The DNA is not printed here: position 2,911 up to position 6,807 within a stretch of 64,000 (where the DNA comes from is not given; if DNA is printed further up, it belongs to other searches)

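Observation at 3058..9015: Complete DinB fused in frame, without a stop codon, to a signal peptide and a ~1580-aa beta-barrel-type envelope protein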

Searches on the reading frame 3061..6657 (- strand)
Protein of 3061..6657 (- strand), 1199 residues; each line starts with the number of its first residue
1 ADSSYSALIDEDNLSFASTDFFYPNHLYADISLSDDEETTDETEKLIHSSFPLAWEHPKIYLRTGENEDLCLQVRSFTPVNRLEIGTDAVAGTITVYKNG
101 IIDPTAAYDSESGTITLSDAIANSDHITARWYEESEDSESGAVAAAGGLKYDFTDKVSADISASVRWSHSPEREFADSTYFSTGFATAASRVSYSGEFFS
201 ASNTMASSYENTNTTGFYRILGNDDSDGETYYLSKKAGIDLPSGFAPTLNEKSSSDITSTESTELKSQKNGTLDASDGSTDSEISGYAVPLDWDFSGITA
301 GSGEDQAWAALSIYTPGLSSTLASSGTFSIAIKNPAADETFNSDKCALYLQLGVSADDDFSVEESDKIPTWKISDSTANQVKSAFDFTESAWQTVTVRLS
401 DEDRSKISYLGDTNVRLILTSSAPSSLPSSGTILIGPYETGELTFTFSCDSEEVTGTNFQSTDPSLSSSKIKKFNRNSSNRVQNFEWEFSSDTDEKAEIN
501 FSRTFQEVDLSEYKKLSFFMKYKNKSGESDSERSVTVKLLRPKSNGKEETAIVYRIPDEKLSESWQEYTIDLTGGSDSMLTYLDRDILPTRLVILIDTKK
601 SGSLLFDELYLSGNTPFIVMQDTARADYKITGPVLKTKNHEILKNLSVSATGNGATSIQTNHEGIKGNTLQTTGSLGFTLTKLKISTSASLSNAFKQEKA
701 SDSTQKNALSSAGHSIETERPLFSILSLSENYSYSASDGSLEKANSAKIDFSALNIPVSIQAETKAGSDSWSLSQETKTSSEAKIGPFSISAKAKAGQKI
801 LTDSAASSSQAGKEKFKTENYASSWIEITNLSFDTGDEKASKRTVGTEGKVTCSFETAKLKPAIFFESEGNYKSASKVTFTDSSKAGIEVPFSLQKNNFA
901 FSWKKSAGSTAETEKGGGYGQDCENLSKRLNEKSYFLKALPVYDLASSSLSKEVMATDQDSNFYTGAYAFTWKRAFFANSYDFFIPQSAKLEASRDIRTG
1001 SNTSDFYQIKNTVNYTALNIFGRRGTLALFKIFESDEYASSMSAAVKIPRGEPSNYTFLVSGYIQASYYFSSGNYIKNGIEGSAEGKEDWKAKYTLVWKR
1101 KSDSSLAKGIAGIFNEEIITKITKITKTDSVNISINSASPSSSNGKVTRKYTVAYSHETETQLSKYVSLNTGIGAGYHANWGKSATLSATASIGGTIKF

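Call 29: predict_structure(alignment_id=A1)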
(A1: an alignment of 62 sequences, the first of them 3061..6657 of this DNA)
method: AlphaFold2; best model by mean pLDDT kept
length: 1199 residues; sequences in the alignment: 62
mean_pLDDT: 82.0   pTM: 0.56
mean pLDDT of the five models: 82.0, 81.1, 80.5, 80.1, 79.5
residues with pLDDT >= 90: 407; 70-90: 602; 50-70: 119; < 50: 71
segments of 3 or more residues with pLDDT < 50: 1-10, 14-16, 24-50, 54-56, 58-60, 62-78, 807-809
pLDDT, mean of each block of 10 residues (from residue 1): 41 51 46 37 43 49 41 44 73 68 71 73 66 64 74 87 82 81 83 91 88 87 70 90 86 69 89 90 90 91 92 84 84 89 90 82 80 89 92 92 80 91 88 93 78 83 80 78 88 83 85 90 79 88 76 91 91 80 87 91 91 85 91 86 92 82 67 90 91 67 67 92 91 85 94 90 92 91 92 94 62 76 91 90 93 91 94 81 93 92 91 88 91 87 82 76 89 87 90 85 78 92 87 90 89 84 94 91 85 95 82 74 87 88 69 93 82 89 77 70
secondary structure, 60 per line:
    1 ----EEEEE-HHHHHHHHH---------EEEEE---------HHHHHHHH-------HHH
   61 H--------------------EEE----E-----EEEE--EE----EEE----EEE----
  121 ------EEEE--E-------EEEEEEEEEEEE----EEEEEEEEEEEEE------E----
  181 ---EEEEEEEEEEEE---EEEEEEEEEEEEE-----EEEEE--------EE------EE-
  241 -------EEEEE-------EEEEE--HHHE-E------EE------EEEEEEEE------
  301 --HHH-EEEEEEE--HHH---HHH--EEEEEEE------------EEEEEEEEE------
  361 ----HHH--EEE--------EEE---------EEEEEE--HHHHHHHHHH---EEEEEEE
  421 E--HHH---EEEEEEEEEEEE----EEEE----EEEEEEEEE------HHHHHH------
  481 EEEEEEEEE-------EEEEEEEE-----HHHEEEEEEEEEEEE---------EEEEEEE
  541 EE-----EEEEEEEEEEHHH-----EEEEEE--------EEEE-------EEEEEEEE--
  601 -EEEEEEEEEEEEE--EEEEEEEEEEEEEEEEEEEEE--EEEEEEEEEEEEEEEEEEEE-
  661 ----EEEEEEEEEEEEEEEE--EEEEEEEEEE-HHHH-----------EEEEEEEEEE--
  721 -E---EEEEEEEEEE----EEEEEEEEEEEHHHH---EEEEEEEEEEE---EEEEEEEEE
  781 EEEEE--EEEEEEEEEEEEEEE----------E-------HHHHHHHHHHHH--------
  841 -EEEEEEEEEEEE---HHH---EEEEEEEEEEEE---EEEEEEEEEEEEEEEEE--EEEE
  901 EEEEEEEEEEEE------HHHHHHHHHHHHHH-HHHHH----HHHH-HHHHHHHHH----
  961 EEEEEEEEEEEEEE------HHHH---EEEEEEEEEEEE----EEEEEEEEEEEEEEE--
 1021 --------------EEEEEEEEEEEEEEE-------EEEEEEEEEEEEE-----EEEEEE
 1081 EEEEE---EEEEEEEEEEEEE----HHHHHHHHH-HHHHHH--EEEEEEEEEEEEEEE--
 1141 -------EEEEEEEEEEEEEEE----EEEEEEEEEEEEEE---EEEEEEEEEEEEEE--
elements in order (helices of 4 or more, strands of 3 or more residues): E5-9 H11-19 E29-33 H43-50 H58-61 E82-84 E95-98 E107-109 E114-116 E127-130 E141-152 E157-169 E184-195 E199-211 E217-221 E248-252 E260-264 E287-294 E307-313 E327-333 E346-354 E370-372 E381-383 E393-398 H401-410 E414-421 E430-441 E446-449 E454-462 H469-474 E481-489 E497-504 E513-524 E534-542 E548-557 E566-571 E580-583 E591-598 E602-614 E617-637 E640-659 E665-680 E683-692 H694-697 E709-718 E726-735 E740-750 H751-754 E758-768 E772-785 E788-802 H821-832 E842-853 E863-874 E878-894 E897-912 H919-932 H934-938 H943-946 H948-956 E961-974 H981-984 E988-999 E1004-1018 E1035-1049 E1057-1069 E1075-1085 E1089-1101 H1106-1114 H1116-1121 E1124-1138 E1148-1162 E1167-1180 E1184-1197

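Call 33: fold_search(model_id=the predicted structure, library=pdb)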
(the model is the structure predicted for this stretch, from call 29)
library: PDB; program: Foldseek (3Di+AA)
matches with E <= 10: 775; with E <= 0.001: 19
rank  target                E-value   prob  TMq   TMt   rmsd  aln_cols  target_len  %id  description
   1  8gl8_A                2.9e-24  1.00  0.31  0.21  18.9      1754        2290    9  The Type 9 Secretion System Extended Translocon - SprA-PorV-PPI-RemZ-SkpA-SprE complex (released 2024-01-31)
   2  8gl6_A                1.3e-23  1.00  0.31  0.20  18.8      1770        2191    8  The Type 9 Secretion System in vitro assembled, RemA-CTD substrate bound complex (released 2024-01-31)
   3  6h3i_A                3.9e-21  1.00  0.31  0.21  18.2      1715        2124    8  Structural snapshots of the Type 9 protein translocon (released 2018-11-07)
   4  6h3j_A                1.7e-15  1.00  0.30  0.22  19.2      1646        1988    8  Structural snapshots of the Type 9 protein translocon Plug-complex (released 2018-11-07)
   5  5b4x_A                2.2e-07  1.00  0.09  0.15  24.3       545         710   10  Crystal structure of the ApoER2 ectodomain in complex with the Reelin R56 fragment (released 2017-04-26)
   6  5x7o_A                1.9e-06  0.90  0.09  0.09  30.2       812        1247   10  Crystal structure of Paenibacillus sp. 598K alpha-1,6-glucosyltransferase (released 2017-07-26)
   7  3a7q_A                2.4e-06  1.00  0.09  0.15  23.9       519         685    9  Structural basis for specific recognition of reelin by its receptors (released 2010-03-23)
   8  9vla_A                2.9e-06  0.85  0.08  0.12  35.3       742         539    8  Crystal structure of PNGase Bb in complex with MUXF glycopeptide (released 2026-02-18)
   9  2e26_A                8.0e-06  1.00  0.09  0.14  24.6       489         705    9  Crystal structure of two repeat fragment of reelin (released 2007-05-22)
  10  9ea7                  1.3e-05  0.60  0.08  0.03  67.7      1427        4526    9  The Structure of ApoB100 from Human Low-Density Lipoprotein (released 2024-12-18)
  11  6r3m_A                7.4e-05  1.00  0.11  0.61   6.1       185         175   17  Family 11 Carbohydrate-Binding Module from Clostridium thermocellum in complex with beta-1,3-1,4-mixed-linked tetrasac (released 2020-02-05)
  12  7lhg_C                7.4e-05  1.00  0.17  0.23  23.1       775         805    9  Cryo-EM structure of E. coli P pilus tip assembly intermediate PapC-PapD-PapK-PapG in the first conformation (released 2021-08-11)
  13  6r31_A                1.3e-04  1.00  0.10  0.63   6.4       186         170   16  Family 11 Carbohydrate-Binding Module from Clostridium thermocellum in complex with beta-1,3-1,4-mixed-linked tetrasac (released 2020-02-05)
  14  9euj_G                1.3e-04  0.38  0.09  0.11  37.9       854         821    9  Cryo-EM structure of Staphylococcus aureus bacteriophage phi812 baseplate in the post-contraction state - sheath initi (released 2025-04-09)
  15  9kn3_A                1.9e-04  0.98  0.14  0.19  23.0       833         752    8  Cryo-EM structure of LptDEM complex from Escherichia coli (released 2025-07-23)
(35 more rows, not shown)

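Call 65: search_solved_structures(query=A1, max_evalue=10, show_alignments=0)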
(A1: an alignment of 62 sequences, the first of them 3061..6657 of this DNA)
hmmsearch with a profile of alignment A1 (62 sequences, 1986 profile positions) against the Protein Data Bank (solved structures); distinct sequences matched with E-value up to 10: 105 (the best 60 are shown).
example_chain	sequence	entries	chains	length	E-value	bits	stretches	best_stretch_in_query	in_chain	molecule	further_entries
7yll_A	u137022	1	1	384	7e-110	371.5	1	1-347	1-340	DNA polymerase IV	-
4ir1_F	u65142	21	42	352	9.9e-77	261.6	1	5-344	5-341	DNA polymerase IV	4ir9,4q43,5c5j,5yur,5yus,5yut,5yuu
4r8u_A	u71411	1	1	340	2.1e-76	260.5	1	5-340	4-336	DNA polymerase IV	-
4r8u_B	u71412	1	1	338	2.9e-76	260.1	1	5-340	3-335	DNA polymerase IV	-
4irc_F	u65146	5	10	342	1.2e-75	258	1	5-340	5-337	DNA polymerase IV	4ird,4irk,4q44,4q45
6jup_F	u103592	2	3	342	9.8e-74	251.7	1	5-340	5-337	DNA polymerase IV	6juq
6juq_A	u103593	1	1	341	1e-73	251.6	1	5-340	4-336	DNA polymerase IV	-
6jun_F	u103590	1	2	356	3.5e-70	239.9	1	1-341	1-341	DNA polymerase IV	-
6jum_A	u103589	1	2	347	2.5e-69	237.1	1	1-341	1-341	DNA polymerase IV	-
6juo_A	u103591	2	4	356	3.6e-69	236.5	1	1-341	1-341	DNA polymerase IV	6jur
1t94_A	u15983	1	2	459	1.4e-68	234.6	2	118-350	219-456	polymerase (DNA directed) kappa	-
3pzp_A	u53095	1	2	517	1.6e-68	234.4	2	118-350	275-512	DNA polymerase kappa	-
5t14_A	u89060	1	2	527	1.9e-68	234.2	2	118-350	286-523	DNA polymerase kappa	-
2oh2_A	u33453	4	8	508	2e-68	234.1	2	118-350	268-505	DNA polymerase kappa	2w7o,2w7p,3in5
4u6p_A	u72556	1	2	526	2.3e-68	233.9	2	118-350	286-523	DNA polymerase kappa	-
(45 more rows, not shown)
